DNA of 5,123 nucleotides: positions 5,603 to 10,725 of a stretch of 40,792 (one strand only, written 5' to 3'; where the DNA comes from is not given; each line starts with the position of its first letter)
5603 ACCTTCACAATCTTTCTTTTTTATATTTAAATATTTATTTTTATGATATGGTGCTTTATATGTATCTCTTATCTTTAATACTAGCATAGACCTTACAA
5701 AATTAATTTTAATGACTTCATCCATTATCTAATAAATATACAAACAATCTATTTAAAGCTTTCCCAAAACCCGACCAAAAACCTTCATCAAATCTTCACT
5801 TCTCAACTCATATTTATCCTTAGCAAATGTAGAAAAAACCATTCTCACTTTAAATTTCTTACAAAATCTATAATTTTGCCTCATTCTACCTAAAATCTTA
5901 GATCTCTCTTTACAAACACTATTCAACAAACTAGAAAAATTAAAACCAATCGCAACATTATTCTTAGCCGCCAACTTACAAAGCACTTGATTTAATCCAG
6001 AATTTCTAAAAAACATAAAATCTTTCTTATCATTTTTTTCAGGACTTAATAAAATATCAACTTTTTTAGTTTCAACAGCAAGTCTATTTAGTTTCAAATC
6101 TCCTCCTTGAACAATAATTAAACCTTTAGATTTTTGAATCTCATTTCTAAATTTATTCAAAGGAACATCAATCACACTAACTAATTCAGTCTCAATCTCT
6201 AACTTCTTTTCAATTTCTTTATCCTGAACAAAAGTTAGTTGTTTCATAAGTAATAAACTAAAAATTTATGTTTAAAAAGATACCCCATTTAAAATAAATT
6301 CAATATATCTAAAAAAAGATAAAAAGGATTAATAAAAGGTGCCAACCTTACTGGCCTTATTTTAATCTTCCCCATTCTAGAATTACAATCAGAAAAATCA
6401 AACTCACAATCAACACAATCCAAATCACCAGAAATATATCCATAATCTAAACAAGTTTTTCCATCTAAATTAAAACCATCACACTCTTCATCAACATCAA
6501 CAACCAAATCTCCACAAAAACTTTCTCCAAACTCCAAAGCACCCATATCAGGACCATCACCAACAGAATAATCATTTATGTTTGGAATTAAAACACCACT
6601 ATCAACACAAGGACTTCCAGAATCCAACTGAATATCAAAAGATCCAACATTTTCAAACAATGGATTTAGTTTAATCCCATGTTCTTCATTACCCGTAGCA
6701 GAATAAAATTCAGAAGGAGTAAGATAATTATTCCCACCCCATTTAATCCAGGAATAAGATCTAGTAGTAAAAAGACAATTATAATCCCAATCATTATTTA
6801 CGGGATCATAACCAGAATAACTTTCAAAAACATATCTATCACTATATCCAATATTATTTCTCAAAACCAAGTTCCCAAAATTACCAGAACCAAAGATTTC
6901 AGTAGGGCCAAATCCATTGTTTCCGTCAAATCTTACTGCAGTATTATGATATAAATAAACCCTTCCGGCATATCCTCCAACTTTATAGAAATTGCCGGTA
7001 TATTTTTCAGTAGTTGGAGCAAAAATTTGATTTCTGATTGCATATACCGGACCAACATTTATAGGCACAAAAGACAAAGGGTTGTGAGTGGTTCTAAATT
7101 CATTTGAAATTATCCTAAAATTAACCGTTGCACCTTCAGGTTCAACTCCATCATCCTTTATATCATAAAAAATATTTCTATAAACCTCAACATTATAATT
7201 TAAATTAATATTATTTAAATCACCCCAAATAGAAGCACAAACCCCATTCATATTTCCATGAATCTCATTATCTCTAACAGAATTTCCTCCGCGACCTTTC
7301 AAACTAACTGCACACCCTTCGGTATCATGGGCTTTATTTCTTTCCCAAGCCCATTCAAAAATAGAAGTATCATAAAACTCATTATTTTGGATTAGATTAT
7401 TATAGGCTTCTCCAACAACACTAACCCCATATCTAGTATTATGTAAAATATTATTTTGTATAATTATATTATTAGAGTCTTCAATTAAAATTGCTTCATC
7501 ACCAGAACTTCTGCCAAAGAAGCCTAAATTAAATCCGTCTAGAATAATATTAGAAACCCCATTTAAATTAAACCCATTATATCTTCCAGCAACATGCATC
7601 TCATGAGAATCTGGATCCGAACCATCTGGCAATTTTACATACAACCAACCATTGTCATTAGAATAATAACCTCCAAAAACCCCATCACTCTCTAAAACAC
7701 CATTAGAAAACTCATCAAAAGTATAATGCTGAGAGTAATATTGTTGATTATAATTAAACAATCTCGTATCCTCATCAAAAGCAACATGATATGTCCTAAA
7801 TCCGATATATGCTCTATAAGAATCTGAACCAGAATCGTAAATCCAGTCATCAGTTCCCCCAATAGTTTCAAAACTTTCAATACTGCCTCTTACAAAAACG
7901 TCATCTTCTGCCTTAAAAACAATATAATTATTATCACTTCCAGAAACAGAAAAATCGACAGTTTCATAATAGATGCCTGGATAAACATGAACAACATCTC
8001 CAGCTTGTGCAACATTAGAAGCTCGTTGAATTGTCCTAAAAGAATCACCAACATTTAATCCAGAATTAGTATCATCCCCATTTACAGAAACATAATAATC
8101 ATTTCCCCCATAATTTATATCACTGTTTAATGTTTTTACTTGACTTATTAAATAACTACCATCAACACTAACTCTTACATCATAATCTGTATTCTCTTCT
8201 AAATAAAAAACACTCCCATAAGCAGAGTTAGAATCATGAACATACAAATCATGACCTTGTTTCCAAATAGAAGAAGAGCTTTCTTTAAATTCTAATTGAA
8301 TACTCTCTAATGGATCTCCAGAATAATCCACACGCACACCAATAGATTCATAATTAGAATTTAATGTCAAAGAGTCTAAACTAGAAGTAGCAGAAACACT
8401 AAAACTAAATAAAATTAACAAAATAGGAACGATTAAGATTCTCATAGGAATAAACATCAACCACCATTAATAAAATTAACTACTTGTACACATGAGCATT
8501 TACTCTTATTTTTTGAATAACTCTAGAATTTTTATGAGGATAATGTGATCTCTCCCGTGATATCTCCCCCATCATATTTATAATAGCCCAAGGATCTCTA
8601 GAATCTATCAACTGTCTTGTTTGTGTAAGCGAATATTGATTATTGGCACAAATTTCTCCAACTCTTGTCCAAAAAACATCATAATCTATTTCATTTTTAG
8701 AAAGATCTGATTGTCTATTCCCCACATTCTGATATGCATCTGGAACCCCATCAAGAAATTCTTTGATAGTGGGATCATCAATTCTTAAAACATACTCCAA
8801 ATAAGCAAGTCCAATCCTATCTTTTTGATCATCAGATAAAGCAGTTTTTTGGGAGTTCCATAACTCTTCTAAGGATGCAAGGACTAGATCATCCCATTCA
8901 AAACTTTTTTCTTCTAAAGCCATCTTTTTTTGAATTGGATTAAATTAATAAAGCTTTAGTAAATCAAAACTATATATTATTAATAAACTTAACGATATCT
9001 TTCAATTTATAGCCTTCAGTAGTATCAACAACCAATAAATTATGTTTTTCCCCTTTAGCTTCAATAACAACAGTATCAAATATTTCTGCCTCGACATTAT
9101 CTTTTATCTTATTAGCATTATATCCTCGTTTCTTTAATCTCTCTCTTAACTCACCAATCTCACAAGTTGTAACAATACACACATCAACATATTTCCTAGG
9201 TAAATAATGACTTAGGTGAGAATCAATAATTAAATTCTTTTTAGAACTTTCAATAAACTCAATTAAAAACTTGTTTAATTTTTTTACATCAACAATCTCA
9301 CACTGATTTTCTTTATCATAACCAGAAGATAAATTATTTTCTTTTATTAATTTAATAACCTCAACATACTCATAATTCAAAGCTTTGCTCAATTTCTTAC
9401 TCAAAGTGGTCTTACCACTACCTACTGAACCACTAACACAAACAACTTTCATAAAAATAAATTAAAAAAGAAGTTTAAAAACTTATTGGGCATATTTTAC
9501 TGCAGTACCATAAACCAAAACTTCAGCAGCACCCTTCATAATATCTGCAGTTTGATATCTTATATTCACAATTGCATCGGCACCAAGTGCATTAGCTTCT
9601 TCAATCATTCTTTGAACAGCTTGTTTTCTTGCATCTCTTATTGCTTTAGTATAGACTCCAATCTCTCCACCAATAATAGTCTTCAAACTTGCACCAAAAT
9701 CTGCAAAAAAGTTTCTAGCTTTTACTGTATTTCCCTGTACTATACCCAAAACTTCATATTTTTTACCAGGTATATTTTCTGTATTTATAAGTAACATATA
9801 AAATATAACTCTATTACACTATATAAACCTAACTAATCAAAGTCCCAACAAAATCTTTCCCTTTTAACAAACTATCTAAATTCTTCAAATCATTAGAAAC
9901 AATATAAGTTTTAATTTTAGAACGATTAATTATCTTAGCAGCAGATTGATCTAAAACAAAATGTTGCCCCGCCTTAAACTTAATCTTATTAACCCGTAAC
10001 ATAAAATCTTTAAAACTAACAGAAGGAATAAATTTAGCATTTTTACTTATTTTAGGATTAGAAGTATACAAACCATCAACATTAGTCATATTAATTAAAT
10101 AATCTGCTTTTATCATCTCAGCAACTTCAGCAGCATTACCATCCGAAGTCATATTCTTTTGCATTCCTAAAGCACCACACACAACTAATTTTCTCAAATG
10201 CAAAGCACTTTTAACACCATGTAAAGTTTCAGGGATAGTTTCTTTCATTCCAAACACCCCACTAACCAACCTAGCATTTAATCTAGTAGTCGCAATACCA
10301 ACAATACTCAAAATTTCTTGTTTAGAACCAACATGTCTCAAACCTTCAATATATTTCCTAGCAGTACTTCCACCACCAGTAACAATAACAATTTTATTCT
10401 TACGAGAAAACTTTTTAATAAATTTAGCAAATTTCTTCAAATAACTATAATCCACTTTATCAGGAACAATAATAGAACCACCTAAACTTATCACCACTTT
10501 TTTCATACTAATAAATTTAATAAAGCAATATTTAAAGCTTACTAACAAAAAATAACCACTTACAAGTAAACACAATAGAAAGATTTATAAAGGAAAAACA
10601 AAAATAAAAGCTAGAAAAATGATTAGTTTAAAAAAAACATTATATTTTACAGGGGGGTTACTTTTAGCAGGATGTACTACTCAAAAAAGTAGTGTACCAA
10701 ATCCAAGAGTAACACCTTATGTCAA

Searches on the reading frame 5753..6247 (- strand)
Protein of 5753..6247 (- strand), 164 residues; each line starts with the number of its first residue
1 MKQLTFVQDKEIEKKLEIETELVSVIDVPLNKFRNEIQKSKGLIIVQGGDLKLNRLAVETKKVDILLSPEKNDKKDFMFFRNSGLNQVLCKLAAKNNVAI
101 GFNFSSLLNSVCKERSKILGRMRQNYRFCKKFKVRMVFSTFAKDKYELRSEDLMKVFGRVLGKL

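Call 87: search_protein_families(library=pfam, proteins=[window:5753-6247:-], max_evalue=0.0001)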
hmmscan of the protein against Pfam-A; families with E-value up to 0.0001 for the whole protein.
window:5753-6247:- (164 aa): 1 family
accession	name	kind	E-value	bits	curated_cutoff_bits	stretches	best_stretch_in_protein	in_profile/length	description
PF01876.22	RNase_P_p30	-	3.8e-20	72.7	35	1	32-161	80-200/214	RNase P subunit p30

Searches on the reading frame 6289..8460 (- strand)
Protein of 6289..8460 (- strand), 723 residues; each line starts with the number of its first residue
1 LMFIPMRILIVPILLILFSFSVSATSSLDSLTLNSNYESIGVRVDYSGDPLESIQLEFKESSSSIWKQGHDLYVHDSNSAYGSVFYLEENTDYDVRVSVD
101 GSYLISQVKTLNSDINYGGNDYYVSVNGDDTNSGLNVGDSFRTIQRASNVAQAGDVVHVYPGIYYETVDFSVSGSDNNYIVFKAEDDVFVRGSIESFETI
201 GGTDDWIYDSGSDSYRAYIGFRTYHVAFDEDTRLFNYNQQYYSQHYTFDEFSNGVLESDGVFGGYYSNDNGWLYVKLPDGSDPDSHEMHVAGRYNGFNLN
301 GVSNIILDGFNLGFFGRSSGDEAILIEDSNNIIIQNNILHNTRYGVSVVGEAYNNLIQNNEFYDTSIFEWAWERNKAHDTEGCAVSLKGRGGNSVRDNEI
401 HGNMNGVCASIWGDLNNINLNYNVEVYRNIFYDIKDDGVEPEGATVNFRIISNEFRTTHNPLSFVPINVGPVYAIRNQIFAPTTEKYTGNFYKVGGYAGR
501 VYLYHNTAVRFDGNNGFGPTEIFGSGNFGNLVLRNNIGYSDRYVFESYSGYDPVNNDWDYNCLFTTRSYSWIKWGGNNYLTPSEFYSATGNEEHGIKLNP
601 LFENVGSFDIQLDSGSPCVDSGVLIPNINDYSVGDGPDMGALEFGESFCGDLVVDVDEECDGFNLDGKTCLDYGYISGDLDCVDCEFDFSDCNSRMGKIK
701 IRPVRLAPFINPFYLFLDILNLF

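Call 87: search_protein_families(library=pfam, proteins=[window:6289-8460:-], max_evalue=0.0001)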
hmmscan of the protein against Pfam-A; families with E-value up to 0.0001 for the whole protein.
window:6289-8460:- (723 aa): 1 family
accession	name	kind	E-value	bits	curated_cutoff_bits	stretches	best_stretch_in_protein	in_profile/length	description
PF07602.17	DUF1565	-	2.1e-05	24.4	20.3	0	126-166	1-40/257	Protein of unknown function (DUF1565)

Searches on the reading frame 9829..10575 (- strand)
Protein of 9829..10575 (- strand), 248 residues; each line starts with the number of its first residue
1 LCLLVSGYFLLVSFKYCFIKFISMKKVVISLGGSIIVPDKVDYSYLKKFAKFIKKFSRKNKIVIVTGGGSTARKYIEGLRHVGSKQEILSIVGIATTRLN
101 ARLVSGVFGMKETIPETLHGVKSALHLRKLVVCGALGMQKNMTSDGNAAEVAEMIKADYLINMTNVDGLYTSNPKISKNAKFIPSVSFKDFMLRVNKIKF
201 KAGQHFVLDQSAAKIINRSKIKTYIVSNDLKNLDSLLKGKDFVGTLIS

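Call 87: search_protein_families(library=pfam, proteins=[window:9829-10575:-], max_evalue=0.0001)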
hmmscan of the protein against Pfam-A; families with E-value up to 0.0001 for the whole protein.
window:9829-10575:- (248 aa): 1 family
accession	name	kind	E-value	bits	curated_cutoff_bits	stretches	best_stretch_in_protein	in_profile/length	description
PF00696.33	AA_kinase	-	6.7e-32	111.5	24.9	1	25-227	1-234/234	Amino acid kinase family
